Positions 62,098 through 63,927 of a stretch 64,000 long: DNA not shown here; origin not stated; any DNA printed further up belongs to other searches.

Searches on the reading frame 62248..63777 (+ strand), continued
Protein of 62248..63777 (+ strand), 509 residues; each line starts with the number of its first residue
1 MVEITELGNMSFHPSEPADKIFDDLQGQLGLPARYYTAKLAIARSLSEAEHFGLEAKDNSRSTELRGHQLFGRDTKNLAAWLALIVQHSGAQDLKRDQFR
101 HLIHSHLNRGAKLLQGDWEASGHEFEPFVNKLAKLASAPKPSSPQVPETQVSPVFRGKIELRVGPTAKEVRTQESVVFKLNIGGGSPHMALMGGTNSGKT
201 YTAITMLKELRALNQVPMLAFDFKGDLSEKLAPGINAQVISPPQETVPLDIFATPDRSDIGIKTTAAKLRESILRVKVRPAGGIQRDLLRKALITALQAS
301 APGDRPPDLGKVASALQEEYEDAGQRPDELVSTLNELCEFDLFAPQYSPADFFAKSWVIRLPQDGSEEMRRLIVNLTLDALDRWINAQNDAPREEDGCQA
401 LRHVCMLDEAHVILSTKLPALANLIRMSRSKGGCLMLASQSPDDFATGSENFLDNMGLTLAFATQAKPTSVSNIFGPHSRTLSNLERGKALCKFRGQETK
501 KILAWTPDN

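Call 66: search_protein_families(library=ncbifam, proteins=[L007:2878-3366:+, L007:3357-4634:+, L002:11558-12103:+, L002:12100-13335:+, L001:11757-12914:-, L051:430-1779:+, L064:5852-8530:+, L021:6768-9275:+], max_evalue=0.001)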
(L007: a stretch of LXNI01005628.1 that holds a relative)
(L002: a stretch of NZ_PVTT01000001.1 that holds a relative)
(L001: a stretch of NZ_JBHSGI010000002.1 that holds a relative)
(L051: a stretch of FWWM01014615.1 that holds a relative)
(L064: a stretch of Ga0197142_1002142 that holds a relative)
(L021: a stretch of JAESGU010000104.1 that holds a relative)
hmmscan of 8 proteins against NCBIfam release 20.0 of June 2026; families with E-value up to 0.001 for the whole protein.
L007:2878-3366:+ (162 aa): 0 families

L007:3357-4634:+ (425 aa): 3 families
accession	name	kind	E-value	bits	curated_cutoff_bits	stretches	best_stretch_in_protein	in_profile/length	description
TIGR03187.1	DGQHR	domain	2.9e-33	115.8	58.85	1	11-339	1-273/276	DGQHR domain-containing protein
TIGR03233.1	DNA_S_dndB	equivalog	1.9e-17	63.4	328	1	9-255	6-223/355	DNA sulfur modification protein DndB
TIGR04172.1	DGQHR_dnd_1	hypoth_equivalog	0.00033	19.8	450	0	62-161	49-140/381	DNA phosphorothioation-associated DGQHR protein 1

L002:11558-12103:+ (181 aa): 0 families

L002:12100-13335:+ (411 aa): 3 families
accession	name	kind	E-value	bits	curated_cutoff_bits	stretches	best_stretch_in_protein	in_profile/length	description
TIGR04172.1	DGQHR_dnd_1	hypoth_equivalog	2.8e-147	490.7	450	1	11-409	2-381/381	DNA phosphorothioation-associated DGQHR protein 1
TIGR03187.1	DGQHR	domain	8.5e-63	212.7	58.85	1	12-357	1-275/276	DGQHR domain-containing protein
NF041060.1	DpdB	equivalog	3.7e-21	75.4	300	1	10-279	3-243/352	DGQHR domain-containing protein DpdB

L001:11757-12914:- (385 aa): 11 families
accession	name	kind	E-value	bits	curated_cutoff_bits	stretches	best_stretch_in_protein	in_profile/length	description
NF043040.1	corrin_prot_MT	hypoth_equivalog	3.7e-15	56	180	1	200-340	19-161/216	corrinoid protein-associated methyltransferase CpaM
NF041820.1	daptide_MTase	equivalog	6.6e-10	38.9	175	1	200-329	15-145/243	daptide-type RiPP biosynthesis methyltransferase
NF008264.0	PRK11036.1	equivalog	8.1e-08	32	366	1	216-326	37-147/261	tRNA uridine 5-oxyacetic acid(34) methyltransferase CmoM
NF045667.1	MTase_DVU1556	equivalog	2.7e-07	30.3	155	1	226-376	25-180/213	DVU_1556 family methyltransferase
TIGR01983.1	UbiG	equivalog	1.5e-06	27.6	102.95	1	224-327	50-152/228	bifunctional 2-polyprenyl-6-hydroxyphenol methylase/3-demethylubiquinol 3-O-methyltransferase UbiG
NF008992.0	PRK12335.1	equivalog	2.6e-05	23.5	303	1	205-315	107-212/289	SAM-dependent methyltransferase TehB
TIGR02021.1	BchM-ChlM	equivalog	0.00015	21.2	158.9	1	212-319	44-148/218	magnesium protoporphyrin IX methyltransferase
NF008405.0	PRK11207.1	equivalog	0.00016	21.2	218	1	201-322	11-128/198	tellurite resistance methyltransferase TehB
NF001241.0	PRK00216.1-2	equivalog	0.00017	21.3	327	1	226-327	54-148/231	demethylmenaquinone methyltransferase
TIGR01934.1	MenG_MenH_UbiE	subfamily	0.00019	20.8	158.35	1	216-326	32-141/223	ubiquinone/menaquinone biosynthesis methyltransferase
TIGR01444.1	fkbM_fam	subfamily_domain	0.00083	19.8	37.7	0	227-262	2-39/143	FkbM family methyltransferase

L051:430-1779:+ (449 aa): 0 families

L064:5852-8530:+ (892 aa): 0 families

L021:6768-9275:+ (835 aa): 2 families
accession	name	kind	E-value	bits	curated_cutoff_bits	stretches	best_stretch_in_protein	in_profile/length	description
TIGR04096.1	dnd_rel_methyl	subfamily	8.2e-140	466.7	150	2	339-801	2-448/478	DNA phosphorothioation-associated putative methyltransferase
NF045667.1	MTase_DVU1556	equivalog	0.00018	21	155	1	364-397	20-54/213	DVU_1556 family methyltransferase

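Call 72: search_dna_similar(query=window:62248-63774:+, collection=plasmids, mode=protein, max_rows=15)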
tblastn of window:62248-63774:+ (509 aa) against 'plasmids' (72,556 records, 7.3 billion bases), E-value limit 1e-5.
Records with a match: 13; places in all: 13; records where one place covers at least 80% of the query: 1.
Best place of each record, by identity: <60% 13.
By first word of the organism name: Rhizobium 4; Sinorhizobium 2; Methylorubrum 1; Shinella 1; Pseudoalteromonas 1; Priestia 1; Aureimonas 1; Mesorhizobium 1; Burkholderia 1.
By predicted mobility (MOB-suite, as given by PLSDB): non-mobilizable 7; mobilizable 3; conjugative 3.
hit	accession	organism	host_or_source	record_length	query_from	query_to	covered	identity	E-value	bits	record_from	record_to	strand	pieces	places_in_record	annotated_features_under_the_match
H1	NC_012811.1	Methylorubrum extorquens AM1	-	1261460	2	505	99%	37.7%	2e-97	330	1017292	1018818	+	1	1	none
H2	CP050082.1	Rhizobium leguminosarum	Trifolium pratense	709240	105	454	69%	23.2%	5e-6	57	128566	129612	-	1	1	ATP-binding protein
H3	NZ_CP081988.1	Shinella oryzae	cell culture,rhizosphere soil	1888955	147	452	60%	24.1%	2e-6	58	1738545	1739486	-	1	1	none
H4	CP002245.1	Sinorhizobium fredii GR64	Phaseolus vulgaris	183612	159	452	58%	24.5%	4e-9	67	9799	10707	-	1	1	hypothetical conserved protein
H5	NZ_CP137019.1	Sinorhizobium fredii GR64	Phaseolus vulgaris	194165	159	452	58%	24.5%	4e-9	67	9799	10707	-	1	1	ATP-binding protein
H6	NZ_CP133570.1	Pseudoalteromonas sp. HL-AS1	sediment core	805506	136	454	63%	20.8%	2e-7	61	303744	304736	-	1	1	DUF87 domain-containing protein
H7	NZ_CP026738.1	Priestia megaterium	Sporobolus anglicus,cell ...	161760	188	447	51%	25.3%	2e-7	62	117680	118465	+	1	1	DUF87 domain-containing protein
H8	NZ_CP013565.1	Rhizobium phaseoli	Phaseolus vulgaris,Whole ...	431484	2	153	30%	31.7%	2e-7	61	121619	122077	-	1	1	DNA translocase FtsK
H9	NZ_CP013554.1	Rhizobium phaseoli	Phaseolus vulgaris,Whole ...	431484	2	153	30%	31.7%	2e-7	61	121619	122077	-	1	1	DNA translocase FtsK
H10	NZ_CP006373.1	Aureimonas sp. AU20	-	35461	12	134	24%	34.6%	2e-8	65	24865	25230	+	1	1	DNA translocase FtsK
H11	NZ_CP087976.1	Rhizobium sp. RCAM05350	cell culture,fouling of walls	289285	2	115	22%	36.0%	1e-11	75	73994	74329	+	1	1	DndE family protein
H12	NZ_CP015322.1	Mesorhizobium amorphae CCNWGS0123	Robinia pseudoacacia,cell culture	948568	6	110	21%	37.0%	1e-6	59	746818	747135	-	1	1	DndE family protein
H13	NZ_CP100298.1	Burkholderia glumae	cell culture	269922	12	134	24%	31.5%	4e-7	61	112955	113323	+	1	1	DNA translocase FtsK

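Call 74: get_annotated_region(hit=H1, flank=9000)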
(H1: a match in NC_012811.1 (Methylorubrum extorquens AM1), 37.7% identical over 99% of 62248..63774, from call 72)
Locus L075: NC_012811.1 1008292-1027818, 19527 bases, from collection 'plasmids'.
description: Methylorubrum extorquens AM1 megaplasmid, complete sequence
organism: Methylorubrum extorquens AM1 (NCBI taxid 272630)
taxonomy: Bacteria; Pseudomonadota; Alphaproteobacteria; Hyphomicrobiales; Methylobacteriaceae; Methylorubrum; Methylorubrum extorquens; Methylorubrum extorquens AM1
host: -; source: -; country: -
typing (MOB-suite, as given by PLSDB): non-mobilizable; replicon rep_cluster_56; mating-pair formation MPF_I
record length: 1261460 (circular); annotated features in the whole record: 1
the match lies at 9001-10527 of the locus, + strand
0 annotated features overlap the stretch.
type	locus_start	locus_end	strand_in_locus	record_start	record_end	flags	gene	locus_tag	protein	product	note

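Call 75: get_annotated_region(hit=H8, flank=8000)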
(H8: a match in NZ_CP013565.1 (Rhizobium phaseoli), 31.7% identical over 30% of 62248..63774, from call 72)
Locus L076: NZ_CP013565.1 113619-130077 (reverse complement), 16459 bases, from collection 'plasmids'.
description: Rhizobium phaseoli strain N831 plasmid pRphaN831b, complete sequence
organism: Rhizobium phaseoli (NCBI taxid 396)
taxonomy: Bacteria; Pseudomonadota; Alphaproteobacteria; Hyphomicrobiales; Rhizobiaceae; Rhizobium; Rhizobium phaseoli
host: -; source: Phaseolus vulgaris,Whole organism,Legume-root nodule,legume-root nodule; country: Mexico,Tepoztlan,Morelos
typing (MOB-suite, as given by PLSDB): non-mobilizable
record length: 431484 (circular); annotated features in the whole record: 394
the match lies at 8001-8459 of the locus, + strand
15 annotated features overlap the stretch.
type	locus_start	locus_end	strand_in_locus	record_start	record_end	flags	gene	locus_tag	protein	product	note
CDS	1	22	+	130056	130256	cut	-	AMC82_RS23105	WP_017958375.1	type II toxin-antitoxin system VapB family antitoxin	-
CDS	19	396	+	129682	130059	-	-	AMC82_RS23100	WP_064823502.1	type II toxin-antitoxin system VapC family toxin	-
CDS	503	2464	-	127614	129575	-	-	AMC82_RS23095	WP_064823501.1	elongation factor G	-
CDS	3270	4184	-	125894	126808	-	-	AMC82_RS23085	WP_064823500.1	HNH endonuclease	-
CDS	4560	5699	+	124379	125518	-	dndC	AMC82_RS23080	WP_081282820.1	DNA phosphorothioation system sulfurtransferase DndC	-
CDS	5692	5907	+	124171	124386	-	-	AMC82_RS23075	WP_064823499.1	DNA modification system-associated small protein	-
CDS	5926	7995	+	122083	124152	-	dndD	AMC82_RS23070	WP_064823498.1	DNA sulfur modification protein DndD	-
CDS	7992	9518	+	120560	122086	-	-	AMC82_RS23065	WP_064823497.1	DNA translocase FtsK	-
CDS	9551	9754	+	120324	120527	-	-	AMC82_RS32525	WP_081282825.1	sulfurtransferase TusA family protein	-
CDS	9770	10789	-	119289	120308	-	-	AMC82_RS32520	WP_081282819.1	class I SAM-dependent methyltransferase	-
CDS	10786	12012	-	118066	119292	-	-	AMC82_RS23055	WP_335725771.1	DNA phosphorothioation-associated DGQHR protein 1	-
CDS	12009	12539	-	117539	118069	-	-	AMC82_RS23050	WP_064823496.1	hypothetical protein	-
CDS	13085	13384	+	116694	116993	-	-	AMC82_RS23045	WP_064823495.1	hypothetical protein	-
CDS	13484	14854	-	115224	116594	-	-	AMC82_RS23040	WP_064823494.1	alpha-glucosidase/alpha-galactosidase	-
CDS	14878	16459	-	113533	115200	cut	-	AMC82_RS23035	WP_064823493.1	ABC transporter ATP-binding protein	-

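Call 76: get_annotated_region(hit=H11, flank=9000)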
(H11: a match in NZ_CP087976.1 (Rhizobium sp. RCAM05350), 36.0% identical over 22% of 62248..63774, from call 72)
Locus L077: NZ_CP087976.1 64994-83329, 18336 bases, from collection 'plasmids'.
description: Rhizobium sp. RCAM05350 strain E2-1 plasmid unnamed5, complete sequence
organism: Rhizobium sp. RCAM05350 (NCBI taxid 2895568)
taxonomy: Bacteria; Pseudomonadota; Alphaproteobacteria; Hyphomicrobiales; Rhizobiaceae; Rhizobium; Rhizobium sp. RCAM05350
host: -; source: cell culture,fouling of walls; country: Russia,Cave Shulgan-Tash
typing (MOB-suite, as given by PLSDB): non-mobilizable; mating-pair formation MPF_T
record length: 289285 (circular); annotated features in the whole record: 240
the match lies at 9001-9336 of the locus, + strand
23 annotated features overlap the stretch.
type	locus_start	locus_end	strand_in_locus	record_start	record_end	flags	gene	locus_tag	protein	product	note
CDS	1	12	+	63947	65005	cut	-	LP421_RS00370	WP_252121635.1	ABC transporter ATP-binding protein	-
CDS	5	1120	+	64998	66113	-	-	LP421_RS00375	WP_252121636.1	sugar ABC transporter permease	-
CDS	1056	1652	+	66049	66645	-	-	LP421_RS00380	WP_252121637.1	carbohydrate ABC transporter permease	-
CDS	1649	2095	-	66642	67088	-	-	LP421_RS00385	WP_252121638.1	hypothetical protein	-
CDS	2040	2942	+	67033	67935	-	-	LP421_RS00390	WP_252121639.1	mandelate racemase/muconate lactonizing enzyme family protein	-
CDS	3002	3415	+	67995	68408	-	-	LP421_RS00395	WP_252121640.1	MFS transporter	GO:0055085 - transmembrane transport [Evidence IEA]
CDS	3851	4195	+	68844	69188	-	-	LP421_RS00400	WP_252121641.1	hypothetical protein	-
CDS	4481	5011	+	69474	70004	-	-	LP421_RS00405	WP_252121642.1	aminotransferase class V-fold PLP-dependent enzyme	-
CDS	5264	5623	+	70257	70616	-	-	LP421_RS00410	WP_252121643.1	hypothetical protein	-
CDS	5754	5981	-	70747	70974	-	-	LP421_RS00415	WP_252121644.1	hypothetical protein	-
CDS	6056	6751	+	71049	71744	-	-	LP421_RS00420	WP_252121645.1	hypothetical protein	-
CDS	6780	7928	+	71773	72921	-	-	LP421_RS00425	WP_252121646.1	AAA family ATPase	-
CDS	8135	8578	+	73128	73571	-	-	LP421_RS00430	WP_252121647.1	hypothetical protein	-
CDS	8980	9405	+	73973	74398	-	-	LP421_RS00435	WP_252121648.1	DndE family protein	-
CDS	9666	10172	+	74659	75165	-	-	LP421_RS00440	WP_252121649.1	ATP-binding protein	-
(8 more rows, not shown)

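Call 77: get_annotated_region(hit=H12, flank=9000)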
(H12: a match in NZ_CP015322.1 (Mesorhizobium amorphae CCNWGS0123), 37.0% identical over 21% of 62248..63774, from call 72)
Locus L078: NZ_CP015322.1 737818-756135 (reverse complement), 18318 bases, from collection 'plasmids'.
description: Mesorhizobium amorphae CCNWGS0123 plasmid pM0123d, complete sequence
organism: Mesorhizobium amorphae CCNWGS0123 (NCBI taxid 1082933)
taxonomy: Bacteria; Pseudomonadota; Alphaproteobacteria; Hyphomicrobiales; Phyllobacteriaceae; Mesorhizobium; Mesorhizobium amorphae; Mesorhizobium amorphae CCNWGS0123
host: -; source: Robinia pseudoacacia,cell culture; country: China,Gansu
typing (MOB-suite, as given by PLSDB): non-mobilizable; mating-pair formation MPF_T
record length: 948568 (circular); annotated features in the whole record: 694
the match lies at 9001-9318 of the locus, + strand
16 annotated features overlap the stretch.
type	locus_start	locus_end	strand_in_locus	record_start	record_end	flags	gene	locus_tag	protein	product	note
CDS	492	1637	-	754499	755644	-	-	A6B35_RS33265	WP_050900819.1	site-specific integrase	GO:0015074 - DNA integration [Evidence IEA]; GO:0006310 - DNA recombination [Evidence IEA]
CDS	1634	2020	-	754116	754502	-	-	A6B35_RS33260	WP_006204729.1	type II toxin-antitoxin system VapC family toxin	-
CDS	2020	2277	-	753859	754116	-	-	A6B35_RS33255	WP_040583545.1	type II toxin-antitoxin system VapB family antitoxin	-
CDS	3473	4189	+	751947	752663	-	-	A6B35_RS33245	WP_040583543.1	SMC-Scp complex subunit ScpB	-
CDS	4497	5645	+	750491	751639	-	-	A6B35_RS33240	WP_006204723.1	cysteine desulfurase family protein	-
CDS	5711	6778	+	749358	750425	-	dndC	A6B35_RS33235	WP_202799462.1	DNA phosphorothioation system sulfurtransferase DndC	-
CDS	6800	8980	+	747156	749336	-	-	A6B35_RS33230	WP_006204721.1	AAA family ATPase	GO:0006302 - double-strand break repair [Evidence IEA]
CDS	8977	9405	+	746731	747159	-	-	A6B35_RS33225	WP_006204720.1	DndE family protein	-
CDS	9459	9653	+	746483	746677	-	-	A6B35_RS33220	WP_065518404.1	DNA modification system-associated small protein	-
CDS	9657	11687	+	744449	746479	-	-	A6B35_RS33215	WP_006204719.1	AAA family ATPase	GO:0006302 - double-strand break repair [Evidence IEA]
CDS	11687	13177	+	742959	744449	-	-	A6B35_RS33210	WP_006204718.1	FtsK/SpoIIIE domain-containing protein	-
CDS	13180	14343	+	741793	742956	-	-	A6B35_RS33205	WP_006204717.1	AAA family ATPase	-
CDS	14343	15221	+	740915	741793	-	-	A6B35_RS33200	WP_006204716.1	hypothetical protein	-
CDS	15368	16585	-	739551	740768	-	-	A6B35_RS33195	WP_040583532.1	DNA phosphorothioation-associated DGQHR protein 1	-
CDS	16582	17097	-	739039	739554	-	-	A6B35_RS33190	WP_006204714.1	hypothetical protein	-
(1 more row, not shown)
